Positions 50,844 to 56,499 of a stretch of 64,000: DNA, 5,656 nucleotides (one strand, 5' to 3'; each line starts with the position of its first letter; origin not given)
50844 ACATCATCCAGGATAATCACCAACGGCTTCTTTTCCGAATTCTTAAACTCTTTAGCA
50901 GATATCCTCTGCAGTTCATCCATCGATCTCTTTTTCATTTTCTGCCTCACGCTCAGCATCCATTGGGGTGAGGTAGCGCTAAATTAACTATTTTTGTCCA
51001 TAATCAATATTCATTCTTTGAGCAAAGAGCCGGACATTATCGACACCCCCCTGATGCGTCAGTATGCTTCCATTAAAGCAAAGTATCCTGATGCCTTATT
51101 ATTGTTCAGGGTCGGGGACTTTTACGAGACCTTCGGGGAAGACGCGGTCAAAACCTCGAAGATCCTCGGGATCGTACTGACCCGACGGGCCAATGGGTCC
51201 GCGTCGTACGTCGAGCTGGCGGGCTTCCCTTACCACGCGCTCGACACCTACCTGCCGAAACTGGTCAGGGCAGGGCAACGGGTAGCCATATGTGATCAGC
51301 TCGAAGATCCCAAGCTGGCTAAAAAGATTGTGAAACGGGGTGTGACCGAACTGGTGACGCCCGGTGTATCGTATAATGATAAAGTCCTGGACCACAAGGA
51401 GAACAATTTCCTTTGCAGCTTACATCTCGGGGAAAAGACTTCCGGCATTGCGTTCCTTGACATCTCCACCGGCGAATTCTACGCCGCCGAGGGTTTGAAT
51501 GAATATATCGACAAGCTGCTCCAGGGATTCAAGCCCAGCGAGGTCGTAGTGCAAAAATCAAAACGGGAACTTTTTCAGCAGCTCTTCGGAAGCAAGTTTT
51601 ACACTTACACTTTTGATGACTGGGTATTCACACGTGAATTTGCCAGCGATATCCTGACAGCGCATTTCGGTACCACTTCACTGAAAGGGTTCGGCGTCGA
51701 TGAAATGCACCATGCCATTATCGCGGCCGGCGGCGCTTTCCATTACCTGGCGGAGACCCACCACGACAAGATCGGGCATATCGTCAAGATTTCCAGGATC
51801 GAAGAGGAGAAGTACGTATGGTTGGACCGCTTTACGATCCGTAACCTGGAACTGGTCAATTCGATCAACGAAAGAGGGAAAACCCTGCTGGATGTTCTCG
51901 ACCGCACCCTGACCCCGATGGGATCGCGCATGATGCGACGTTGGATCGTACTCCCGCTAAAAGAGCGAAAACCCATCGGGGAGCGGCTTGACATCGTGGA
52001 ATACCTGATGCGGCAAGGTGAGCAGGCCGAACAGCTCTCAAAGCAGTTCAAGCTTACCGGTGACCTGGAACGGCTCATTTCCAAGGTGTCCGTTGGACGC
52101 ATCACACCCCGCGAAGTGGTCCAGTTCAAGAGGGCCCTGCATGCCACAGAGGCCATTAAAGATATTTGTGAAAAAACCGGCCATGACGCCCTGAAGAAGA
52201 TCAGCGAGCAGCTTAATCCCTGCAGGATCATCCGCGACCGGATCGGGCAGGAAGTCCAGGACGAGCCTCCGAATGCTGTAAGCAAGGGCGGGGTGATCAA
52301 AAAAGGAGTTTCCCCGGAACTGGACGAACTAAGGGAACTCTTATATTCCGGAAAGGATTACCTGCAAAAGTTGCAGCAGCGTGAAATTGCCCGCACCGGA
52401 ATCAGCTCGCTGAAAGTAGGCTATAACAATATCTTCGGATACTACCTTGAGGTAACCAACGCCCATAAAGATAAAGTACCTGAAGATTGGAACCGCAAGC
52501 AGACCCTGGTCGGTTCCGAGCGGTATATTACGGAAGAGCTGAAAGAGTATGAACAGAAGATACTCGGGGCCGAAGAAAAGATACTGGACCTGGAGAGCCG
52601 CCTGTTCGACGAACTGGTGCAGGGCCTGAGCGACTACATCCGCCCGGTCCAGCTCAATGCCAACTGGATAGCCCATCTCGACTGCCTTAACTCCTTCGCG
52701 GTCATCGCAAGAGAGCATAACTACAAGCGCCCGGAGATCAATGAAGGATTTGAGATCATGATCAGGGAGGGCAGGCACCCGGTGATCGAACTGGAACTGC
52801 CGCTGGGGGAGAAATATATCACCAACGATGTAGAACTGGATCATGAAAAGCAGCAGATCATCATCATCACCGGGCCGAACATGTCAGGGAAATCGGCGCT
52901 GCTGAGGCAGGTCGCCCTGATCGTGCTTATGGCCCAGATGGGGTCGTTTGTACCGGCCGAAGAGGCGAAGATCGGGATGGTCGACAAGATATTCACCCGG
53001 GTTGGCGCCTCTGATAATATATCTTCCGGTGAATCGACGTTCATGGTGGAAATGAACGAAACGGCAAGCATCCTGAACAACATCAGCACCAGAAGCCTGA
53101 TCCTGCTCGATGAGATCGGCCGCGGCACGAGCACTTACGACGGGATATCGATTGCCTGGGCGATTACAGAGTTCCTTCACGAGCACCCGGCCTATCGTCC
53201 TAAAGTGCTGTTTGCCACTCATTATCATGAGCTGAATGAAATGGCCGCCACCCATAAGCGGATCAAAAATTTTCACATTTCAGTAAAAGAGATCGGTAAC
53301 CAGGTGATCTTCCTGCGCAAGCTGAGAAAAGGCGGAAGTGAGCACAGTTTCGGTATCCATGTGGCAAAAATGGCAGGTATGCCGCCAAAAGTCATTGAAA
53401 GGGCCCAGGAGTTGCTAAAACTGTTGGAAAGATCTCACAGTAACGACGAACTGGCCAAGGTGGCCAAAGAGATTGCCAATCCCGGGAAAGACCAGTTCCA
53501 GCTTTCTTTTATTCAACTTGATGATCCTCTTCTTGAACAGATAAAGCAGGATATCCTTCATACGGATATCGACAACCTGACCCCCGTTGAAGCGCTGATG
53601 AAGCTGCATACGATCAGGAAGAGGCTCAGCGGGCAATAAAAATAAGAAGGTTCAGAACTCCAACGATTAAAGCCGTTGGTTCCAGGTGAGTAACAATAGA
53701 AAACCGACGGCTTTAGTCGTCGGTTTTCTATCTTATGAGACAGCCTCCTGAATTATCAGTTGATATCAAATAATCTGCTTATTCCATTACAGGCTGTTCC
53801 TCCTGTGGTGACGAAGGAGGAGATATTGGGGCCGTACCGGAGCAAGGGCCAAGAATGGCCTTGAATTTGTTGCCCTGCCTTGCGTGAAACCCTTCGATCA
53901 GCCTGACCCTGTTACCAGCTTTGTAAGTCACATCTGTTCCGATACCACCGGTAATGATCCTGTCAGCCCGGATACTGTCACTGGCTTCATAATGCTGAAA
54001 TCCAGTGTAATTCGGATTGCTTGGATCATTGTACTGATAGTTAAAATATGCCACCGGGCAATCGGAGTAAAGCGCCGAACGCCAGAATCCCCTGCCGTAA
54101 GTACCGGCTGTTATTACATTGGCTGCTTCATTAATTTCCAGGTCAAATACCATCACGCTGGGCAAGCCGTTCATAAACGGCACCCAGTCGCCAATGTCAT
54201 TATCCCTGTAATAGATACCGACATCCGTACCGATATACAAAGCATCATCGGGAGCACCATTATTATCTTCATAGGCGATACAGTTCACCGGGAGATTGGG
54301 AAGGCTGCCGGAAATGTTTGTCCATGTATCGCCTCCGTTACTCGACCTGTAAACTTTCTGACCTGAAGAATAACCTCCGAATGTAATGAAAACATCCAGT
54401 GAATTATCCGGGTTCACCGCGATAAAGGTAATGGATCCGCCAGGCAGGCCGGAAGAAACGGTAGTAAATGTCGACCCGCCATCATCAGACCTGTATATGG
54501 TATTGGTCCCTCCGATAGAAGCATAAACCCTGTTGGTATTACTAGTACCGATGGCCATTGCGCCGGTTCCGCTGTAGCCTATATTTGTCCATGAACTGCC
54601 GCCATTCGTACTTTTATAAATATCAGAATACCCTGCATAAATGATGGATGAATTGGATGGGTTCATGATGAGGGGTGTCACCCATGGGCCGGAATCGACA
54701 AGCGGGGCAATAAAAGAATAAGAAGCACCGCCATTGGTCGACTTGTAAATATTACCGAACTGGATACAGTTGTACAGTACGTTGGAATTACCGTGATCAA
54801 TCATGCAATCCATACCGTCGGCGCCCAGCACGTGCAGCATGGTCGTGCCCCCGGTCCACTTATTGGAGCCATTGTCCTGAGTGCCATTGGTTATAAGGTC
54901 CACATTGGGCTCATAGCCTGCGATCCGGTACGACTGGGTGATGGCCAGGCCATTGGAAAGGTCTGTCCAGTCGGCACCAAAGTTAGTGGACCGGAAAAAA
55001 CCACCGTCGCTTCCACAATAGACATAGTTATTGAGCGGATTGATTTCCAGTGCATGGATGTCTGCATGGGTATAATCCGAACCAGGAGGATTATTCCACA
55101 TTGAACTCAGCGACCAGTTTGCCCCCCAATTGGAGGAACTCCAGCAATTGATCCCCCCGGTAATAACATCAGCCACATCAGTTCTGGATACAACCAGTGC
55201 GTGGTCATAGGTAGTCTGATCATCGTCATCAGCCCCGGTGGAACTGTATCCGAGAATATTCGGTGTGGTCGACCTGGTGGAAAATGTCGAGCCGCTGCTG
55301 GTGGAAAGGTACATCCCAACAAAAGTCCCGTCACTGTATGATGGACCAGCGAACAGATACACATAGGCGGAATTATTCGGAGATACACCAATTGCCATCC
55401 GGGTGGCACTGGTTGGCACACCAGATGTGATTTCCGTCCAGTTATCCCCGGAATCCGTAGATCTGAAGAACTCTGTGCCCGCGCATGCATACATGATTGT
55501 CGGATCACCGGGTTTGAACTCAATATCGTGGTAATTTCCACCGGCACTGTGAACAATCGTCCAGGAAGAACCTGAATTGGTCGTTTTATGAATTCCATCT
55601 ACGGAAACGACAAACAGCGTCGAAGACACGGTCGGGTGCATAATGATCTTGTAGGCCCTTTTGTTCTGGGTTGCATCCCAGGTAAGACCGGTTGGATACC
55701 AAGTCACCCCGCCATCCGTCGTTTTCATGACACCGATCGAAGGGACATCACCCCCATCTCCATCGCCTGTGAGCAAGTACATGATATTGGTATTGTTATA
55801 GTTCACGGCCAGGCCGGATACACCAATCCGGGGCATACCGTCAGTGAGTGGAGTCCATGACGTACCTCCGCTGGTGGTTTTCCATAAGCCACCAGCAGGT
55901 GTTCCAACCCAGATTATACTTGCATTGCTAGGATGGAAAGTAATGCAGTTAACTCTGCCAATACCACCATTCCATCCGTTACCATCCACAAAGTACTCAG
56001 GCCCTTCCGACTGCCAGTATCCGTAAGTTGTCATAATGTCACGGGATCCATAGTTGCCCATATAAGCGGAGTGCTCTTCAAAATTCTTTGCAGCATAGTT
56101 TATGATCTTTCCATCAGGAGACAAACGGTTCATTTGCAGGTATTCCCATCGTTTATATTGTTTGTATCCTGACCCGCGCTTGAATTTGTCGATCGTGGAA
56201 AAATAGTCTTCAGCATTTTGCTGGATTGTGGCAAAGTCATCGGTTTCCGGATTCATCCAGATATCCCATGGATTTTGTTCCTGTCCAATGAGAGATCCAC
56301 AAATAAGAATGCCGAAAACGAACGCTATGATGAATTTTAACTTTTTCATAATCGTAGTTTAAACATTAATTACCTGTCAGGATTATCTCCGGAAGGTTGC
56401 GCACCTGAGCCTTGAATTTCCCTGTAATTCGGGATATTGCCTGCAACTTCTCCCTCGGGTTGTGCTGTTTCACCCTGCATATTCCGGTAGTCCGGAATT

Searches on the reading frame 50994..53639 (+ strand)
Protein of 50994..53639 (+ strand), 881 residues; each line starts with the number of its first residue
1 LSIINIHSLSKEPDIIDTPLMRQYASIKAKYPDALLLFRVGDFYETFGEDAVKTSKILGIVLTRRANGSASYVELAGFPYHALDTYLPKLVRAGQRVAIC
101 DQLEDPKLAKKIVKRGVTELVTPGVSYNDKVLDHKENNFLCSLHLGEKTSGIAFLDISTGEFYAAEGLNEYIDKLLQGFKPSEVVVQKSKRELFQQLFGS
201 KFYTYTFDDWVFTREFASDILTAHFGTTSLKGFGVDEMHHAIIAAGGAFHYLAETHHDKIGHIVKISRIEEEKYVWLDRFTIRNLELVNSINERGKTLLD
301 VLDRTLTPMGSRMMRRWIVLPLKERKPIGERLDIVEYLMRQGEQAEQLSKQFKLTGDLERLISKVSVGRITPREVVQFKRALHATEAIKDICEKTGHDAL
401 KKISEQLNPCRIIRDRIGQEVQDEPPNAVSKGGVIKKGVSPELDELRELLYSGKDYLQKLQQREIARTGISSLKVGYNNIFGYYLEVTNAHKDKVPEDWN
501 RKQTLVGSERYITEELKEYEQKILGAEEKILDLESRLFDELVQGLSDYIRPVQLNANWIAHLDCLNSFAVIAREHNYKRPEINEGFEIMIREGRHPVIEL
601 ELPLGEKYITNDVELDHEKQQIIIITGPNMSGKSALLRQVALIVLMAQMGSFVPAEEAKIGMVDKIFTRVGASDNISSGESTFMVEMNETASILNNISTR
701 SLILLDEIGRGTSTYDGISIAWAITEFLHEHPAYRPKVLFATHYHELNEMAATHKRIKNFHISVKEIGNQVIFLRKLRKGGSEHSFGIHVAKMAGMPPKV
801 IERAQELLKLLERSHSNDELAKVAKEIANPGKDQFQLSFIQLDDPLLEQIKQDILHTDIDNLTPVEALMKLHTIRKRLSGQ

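Call 49: search_protein_families(library=pfam, proteins=[window:50994-53639:+], max_evalue=0.001)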
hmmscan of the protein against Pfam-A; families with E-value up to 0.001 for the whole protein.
window:50994-53639:+ (881 aa): 5 families
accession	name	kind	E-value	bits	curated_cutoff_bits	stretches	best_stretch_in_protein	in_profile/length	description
PF00488.27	MutS_V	-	3.6e-83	278.6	30.2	1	623-812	1-188/188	MutS domain V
PF05192.23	MutS_III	-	2.1e-44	152.6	34.1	1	281-569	2-194/194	MutS domain III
PF01624.25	MutS_I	-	2.4e-39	134.5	20.6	1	18-128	1-111/113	MutS domain I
PF05190.23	MutS_IV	-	5.1e-28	97.6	22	1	438-529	1-92/92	MutS family domain IV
PF05188.22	MutS_II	-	2.3e-18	67.3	25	1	138-263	1-132/133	MutS domain II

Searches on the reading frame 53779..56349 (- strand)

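Call 49: search_protein_families(library=pfam, proteins=[window:53779-56349:-], max_evalue=0.001)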
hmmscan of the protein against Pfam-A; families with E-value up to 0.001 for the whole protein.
window:53779-56349:- (856 aa): 1 family
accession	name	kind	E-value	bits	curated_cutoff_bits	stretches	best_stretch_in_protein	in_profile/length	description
PF15902.12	Sortilin-Vps10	-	2.9e-20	72.9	33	2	254-370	4-123/446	Sortilin, neurotensin receptor 3,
